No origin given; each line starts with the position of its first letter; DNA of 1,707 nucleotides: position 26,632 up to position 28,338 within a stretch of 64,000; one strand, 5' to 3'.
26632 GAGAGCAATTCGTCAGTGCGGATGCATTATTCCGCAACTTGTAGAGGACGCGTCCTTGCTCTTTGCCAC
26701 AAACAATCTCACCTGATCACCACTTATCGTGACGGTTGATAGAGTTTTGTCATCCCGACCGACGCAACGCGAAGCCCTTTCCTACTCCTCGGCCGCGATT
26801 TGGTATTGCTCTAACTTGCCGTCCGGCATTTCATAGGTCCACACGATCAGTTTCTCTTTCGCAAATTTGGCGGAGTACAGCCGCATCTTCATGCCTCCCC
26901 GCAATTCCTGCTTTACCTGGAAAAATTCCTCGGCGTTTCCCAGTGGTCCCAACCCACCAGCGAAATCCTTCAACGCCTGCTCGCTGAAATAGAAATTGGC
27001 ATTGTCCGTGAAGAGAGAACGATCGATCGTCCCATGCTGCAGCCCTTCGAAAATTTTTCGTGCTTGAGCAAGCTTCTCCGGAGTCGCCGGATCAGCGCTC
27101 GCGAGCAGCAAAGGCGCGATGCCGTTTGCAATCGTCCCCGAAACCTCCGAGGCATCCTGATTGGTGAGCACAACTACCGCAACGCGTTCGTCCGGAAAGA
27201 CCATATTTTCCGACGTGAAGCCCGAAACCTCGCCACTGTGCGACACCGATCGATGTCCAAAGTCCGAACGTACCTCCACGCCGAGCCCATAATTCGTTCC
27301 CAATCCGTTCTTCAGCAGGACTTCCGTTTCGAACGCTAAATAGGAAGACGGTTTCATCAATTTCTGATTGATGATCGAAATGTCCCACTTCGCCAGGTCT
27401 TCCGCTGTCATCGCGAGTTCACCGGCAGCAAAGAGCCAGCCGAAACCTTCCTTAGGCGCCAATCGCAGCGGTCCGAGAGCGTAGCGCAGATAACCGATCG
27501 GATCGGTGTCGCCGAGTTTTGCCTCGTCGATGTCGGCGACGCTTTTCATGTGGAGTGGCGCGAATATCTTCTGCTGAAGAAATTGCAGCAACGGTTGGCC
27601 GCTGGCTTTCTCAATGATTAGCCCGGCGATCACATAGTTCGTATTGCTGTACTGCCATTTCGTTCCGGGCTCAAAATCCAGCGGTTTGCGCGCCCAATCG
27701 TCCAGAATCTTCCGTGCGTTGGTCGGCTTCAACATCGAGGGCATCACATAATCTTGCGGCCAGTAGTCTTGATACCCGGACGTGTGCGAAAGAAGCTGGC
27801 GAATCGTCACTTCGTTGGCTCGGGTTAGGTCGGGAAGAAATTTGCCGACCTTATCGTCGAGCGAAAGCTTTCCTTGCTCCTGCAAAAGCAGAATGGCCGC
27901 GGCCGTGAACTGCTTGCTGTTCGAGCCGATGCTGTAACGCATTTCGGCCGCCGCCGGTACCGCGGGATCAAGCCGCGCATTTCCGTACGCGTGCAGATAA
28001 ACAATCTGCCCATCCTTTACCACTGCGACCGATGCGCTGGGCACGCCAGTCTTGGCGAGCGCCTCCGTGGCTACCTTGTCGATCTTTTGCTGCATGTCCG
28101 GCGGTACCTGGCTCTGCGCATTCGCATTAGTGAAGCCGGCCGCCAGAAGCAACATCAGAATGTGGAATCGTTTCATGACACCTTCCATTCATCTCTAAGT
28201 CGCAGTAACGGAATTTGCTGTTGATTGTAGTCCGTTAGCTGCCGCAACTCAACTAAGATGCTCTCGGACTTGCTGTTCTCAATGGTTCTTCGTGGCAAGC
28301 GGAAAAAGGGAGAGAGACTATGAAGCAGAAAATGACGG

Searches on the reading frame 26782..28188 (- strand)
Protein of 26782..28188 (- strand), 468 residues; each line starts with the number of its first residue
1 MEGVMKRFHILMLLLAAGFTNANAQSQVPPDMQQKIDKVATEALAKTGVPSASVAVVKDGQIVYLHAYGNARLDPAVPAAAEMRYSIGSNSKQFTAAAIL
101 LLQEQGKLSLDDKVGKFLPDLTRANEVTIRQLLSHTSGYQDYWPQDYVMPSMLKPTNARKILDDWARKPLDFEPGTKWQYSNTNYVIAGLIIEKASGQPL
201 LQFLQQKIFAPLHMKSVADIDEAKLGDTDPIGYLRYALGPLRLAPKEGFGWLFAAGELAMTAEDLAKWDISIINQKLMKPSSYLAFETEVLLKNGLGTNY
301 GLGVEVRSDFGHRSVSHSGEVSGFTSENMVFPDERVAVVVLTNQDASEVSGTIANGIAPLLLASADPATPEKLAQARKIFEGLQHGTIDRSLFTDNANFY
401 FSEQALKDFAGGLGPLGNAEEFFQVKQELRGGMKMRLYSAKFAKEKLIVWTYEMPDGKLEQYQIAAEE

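Call 5: search_protein_families(library=pfam, proteins=[window:26782-28188:-], max_evalue=0.1)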
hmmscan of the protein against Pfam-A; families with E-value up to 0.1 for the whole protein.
window:26782-28188:- (468 aa): 1 family
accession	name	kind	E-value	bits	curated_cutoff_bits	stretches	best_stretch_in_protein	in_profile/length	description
PF00144.29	Beta-lactamase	-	3.3e-68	230.7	27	1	36-353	1-319/329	Beta-lactamase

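Call 6: search_protein_families(library=ncbifam, proteins=[window:26782-28188:-], max_evalue=0.1)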
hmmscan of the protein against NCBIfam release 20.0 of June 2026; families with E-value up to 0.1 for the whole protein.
window:26782-28188:- (468 aa): 49 families (the best 25 are shown)
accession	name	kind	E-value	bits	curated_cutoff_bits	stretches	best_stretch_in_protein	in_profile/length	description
NF009622.0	PRK13128.1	equivalog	1.6e-39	135.8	443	1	49-349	22-319/518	D-aminopeptidase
NF002968.0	PRK03642.1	equivalog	2.7e-24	85.8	385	1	34-215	41-238/432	penicillin binding protein PBP4B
NF033085.1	bla_class_C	equivalog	1.2e-22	80.2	415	1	31-216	3-182/356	class C beta-lactamase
NF007943.0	PRK10662.1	equivalog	2.2e-20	72.6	266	1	6-217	7-222/380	D-alanyl-D-alanine-carboxypeptidase/endopeptidase AmpH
NF052559.1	MthAcHydAcmB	equivalog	5.4e-20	71.5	550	2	125-218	118-212/391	methyl acetate hydrolase AcmB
NF000423.2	blaSRT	exception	5.7e-20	71.8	860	1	25-215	17-200/378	SRT/SST family class C beta-lactamase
NF045671.1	blaPNC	exception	1e-19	70.7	750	1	25-216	35-223/401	PNC family class C beta-lactamase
NF041665.1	blaPSZ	exception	3.6e-17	62.4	850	1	15-217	9-206/379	PSZ family class C beta-lactamase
NF038069.1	blaIDC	exception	5.5e-17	61.7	850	1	11-227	17-228/395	IDC family class C beta-lactamase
NF000397.2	blaACC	exception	2.1e-16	60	850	1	16-215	14-206/385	ACC family cephalosporin-hydrolyzing class C beta-lactamase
NF012172.1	FOX-MOX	exception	4.8e-16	58.7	700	1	10-216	11-207/382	FOX/MOX family class C beta-lactamase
NF041663.1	ampC_Sliq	exception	5.4e-16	58.5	860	1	34-215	26-200/378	cephalosporin-hydrolyzing class C beta-lactamase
NF050810.1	blaCHC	exception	1.2e-15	57.2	780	1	9-227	7-216/387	CHC family extended-spectrum class C beta-lactamase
NF033159.0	blaPAC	exception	1.7e-15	56.8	850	1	12-227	10-216/380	PAC family class C beta-lactamase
NF040478.1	blaLAQ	exception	5.3e-15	55.2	850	1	5-215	1-204/380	LAQ family class C beta-lactamase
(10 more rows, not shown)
